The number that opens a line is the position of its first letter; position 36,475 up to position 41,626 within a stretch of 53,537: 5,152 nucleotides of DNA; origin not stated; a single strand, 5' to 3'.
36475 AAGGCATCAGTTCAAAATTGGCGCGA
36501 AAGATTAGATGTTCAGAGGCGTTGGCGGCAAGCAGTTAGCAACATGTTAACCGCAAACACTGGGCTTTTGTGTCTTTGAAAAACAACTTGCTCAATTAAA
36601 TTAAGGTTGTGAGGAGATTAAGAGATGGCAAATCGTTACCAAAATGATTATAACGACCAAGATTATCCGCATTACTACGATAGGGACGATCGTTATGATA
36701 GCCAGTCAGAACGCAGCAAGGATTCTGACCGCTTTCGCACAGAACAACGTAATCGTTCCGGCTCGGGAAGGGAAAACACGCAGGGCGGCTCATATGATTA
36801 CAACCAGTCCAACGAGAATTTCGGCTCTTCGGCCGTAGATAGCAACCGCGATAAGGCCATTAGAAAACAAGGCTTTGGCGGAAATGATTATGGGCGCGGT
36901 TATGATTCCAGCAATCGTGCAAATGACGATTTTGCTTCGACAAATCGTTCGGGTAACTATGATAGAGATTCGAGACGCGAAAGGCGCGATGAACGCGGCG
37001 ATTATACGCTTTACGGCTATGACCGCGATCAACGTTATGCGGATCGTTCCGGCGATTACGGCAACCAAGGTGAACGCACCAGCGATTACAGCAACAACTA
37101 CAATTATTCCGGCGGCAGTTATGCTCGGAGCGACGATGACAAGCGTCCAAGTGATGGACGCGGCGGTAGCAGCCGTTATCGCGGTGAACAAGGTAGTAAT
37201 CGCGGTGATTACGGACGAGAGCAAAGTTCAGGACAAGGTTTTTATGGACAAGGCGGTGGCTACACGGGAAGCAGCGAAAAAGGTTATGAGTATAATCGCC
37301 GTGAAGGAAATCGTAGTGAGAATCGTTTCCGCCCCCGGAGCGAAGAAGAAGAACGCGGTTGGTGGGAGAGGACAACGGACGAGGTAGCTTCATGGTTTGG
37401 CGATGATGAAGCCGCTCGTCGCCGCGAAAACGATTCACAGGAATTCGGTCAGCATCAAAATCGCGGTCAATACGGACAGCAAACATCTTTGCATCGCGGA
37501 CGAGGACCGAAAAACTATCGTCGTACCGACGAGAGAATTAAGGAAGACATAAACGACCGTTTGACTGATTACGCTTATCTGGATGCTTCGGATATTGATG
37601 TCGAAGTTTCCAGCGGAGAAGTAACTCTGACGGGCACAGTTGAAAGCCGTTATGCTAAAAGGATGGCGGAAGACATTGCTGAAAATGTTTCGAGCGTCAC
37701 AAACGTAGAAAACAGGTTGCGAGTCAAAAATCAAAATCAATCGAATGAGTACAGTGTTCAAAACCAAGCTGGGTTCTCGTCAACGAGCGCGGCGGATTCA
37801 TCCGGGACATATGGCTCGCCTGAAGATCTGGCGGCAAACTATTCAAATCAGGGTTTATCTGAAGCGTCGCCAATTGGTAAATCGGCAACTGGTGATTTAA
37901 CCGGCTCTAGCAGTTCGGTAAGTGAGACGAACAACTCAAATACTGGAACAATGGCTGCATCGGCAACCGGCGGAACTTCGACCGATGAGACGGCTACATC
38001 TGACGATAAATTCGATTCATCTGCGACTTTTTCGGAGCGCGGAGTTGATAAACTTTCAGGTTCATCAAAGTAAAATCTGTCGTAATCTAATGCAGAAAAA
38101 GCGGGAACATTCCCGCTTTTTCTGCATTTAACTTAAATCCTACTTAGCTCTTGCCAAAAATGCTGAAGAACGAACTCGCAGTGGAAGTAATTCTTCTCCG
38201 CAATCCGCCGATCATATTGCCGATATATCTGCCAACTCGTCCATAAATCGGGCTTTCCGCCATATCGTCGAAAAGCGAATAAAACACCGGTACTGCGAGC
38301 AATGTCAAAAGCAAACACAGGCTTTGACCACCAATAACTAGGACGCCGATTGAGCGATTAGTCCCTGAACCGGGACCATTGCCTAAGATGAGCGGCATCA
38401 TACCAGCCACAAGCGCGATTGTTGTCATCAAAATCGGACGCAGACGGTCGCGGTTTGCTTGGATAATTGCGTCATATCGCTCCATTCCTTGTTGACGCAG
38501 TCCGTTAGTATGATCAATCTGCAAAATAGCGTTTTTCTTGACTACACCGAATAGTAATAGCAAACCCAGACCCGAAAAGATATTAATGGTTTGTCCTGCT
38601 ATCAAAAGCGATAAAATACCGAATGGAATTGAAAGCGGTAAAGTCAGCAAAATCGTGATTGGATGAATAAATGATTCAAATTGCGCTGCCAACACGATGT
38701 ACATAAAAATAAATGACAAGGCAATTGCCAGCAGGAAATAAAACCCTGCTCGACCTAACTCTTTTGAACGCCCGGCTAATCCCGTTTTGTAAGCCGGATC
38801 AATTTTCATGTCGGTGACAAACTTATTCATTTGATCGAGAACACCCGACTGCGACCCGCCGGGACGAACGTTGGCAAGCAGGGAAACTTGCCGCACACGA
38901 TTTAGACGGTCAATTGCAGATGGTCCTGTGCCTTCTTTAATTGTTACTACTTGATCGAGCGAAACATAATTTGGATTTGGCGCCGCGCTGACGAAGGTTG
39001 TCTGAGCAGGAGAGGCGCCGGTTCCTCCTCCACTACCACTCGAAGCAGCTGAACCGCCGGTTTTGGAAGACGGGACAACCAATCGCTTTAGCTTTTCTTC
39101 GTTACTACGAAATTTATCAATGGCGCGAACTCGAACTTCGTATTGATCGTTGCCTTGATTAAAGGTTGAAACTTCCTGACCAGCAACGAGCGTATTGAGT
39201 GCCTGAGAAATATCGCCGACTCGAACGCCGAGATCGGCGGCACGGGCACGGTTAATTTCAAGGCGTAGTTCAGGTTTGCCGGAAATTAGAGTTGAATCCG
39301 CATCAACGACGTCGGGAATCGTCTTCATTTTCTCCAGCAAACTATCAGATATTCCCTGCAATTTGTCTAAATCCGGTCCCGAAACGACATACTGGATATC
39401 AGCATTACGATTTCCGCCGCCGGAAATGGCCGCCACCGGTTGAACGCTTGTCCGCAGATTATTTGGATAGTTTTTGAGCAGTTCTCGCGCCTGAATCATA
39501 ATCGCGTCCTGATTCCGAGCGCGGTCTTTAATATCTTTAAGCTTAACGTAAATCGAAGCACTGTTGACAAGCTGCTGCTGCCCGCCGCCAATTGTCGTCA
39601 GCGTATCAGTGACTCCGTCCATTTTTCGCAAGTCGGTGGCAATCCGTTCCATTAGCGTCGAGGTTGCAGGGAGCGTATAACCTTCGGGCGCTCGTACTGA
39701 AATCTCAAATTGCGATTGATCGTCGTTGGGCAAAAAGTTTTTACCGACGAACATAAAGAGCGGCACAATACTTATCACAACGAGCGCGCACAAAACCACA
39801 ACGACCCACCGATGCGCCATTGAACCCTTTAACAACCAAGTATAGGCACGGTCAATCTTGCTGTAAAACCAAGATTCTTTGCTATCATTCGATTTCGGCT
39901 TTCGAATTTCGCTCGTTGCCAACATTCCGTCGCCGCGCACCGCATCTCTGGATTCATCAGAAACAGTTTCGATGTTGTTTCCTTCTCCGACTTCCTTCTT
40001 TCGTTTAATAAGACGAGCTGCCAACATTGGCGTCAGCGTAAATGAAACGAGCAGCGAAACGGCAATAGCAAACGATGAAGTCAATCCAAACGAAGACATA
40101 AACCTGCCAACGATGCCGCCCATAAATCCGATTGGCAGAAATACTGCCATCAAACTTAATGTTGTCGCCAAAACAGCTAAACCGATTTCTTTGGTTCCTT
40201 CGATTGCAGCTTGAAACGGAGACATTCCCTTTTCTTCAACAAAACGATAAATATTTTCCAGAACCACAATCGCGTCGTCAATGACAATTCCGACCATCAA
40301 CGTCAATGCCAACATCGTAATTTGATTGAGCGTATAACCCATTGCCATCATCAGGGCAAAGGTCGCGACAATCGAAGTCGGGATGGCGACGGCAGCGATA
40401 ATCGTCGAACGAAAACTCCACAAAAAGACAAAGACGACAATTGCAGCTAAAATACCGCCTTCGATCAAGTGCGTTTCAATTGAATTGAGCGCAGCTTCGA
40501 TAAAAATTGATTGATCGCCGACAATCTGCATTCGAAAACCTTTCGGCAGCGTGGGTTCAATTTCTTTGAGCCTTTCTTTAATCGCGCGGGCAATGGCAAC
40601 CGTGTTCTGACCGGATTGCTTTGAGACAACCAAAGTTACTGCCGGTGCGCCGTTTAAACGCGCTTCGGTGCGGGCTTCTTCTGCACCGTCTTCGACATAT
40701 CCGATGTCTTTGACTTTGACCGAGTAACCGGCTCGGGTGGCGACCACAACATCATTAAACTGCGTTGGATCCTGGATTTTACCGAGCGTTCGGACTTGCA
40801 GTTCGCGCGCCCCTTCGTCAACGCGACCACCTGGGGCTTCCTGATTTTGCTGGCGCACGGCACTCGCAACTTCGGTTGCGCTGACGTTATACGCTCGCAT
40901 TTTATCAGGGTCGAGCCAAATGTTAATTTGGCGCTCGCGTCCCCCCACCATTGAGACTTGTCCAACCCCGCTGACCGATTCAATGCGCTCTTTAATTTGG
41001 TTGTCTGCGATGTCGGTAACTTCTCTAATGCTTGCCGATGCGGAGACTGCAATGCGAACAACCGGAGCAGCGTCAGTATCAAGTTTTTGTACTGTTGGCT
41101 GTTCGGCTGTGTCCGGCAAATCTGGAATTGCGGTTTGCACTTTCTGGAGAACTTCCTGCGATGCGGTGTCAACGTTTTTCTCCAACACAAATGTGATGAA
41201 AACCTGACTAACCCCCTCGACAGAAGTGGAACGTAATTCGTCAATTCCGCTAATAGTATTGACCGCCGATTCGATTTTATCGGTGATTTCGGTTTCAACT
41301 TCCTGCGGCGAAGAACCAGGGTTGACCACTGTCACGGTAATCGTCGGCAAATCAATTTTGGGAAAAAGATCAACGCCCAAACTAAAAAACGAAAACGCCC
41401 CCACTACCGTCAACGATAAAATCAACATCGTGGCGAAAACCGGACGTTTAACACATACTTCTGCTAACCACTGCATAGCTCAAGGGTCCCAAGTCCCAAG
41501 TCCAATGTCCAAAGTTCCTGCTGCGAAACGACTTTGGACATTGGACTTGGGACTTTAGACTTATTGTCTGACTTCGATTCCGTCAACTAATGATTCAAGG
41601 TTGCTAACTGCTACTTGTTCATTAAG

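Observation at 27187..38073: Sigma-54 promoters wired to a general-stress-type gene island next to an orphan NtrC-type activator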

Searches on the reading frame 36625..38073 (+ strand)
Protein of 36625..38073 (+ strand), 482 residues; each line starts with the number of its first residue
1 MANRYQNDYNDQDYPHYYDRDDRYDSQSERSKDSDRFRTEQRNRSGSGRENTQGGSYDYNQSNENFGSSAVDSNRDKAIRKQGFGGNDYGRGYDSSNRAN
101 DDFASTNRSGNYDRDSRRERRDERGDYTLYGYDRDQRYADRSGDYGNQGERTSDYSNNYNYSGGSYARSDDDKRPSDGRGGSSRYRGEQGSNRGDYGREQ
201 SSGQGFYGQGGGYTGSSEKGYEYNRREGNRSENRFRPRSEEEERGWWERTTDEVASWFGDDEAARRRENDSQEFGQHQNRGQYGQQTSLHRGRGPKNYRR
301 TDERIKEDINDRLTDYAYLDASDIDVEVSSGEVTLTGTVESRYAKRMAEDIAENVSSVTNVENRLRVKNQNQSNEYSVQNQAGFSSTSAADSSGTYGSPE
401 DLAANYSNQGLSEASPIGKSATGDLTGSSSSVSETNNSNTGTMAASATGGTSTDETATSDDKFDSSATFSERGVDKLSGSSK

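Call 5: search_protein_families(library=pfam, proteins=[window:36625-38073:+], max_evalue=0.01)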
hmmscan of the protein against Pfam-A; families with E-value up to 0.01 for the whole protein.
window:36625-38073:+ (482 aa): 1 family
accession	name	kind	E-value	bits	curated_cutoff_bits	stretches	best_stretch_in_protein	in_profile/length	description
PF04972.22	BON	-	3.3e-20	72.6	27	1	301-369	1-69/69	BON domain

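Call 46: search_protein_families(library=ncbifam, proteins=[window:36625-38073:+], max_evalue=0.001)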
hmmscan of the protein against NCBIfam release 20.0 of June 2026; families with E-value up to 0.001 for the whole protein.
window:36625-38073:+ (482 aa): 4 families
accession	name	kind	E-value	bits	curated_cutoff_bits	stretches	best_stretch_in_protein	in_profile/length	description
NF033157.1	SWFGD_domain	domain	9.7e-13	47.7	35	1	242-270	1-29/29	SWFGD domain-containing protein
NF007858.0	PRK10568.1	equivalog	3.8e-08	33.2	174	1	309-385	67-140/206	molecular chaperone OsmY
NF008399.0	PRK11198.1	equivalog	1.8e-05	25.2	134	1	301-385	23-107/149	peptidoglycan-binding protein LysM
NF051434.1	ArfA_OmpATb_N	equivalog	4.2e-05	23.8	81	1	320-367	67-114/114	channel-forming protein ArfA/OmpATb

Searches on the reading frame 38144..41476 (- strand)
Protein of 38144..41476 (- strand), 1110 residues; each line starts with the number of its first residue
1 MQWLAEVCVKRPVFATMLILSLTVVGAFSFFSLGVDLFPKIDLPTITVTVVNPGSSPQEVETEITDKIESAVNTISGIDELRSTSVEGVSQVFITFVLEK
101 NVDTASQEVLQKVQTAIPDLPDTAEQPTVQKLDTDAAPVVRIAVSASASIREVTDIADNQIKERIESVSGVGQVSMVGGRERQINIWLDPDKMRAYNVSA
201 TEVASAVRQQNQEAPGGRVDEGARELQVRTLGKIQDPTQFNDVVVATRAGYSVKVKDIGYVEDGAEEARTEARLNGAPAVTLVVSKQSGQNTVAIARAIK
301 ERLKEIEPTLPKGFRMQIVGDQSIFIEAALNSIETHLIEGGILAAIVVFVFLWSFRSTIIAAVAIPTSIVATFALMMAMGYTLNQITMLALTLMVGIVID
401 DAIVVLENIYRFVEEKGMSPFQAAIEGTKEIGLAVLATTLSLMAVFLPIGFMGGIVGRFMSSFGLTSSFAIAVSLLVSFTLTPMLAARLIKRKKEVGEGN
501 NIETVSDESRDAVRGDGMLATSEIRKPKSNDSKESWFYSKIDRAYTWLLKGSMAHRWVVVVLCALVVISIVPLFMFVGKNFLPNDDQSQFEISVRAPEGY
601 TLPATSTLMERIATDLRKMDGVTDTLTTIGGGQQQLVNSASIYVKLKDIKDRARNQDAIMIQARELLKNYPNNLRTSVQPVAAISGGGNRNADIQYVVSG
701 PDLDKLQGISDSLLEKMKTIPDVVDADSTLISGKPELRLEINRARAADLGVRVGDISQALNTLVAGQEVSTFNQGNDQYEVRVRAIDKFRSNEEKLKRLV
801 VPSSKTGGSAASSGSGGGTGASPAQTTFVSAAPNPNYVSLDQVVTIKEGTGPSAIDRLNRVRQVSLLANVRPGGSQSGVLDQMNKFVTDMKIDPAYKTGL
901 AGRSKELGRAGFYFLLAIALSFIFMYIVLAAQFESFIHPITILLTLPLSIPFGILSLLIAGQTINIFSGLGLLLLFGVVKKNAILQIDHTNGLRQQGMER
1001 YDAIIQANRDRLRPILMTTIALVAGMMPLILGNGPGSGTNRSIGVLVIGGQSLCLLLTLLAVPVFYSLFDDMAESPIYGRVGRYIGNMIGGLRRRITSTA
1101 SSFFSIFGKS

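Call 6: search_protein_families(library=pfam, proteins=[window:38144-41476:-], max_evalue=0.01)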
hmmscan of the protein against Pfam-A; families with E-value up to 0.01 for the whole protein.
window:38144-41476:- (1110 aa): 2 families
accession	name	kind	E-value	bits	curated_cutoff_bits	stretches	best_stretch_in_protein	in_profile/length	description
PF00873.25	ACR_tran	-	1.5e-280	933.7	28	1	6-1069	3-1020/1021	AcrB/AcrD/AcrF family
PF03176.21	MMPL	-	2.2e-08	33.9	20.5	1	268-489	76-302/333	MMPL family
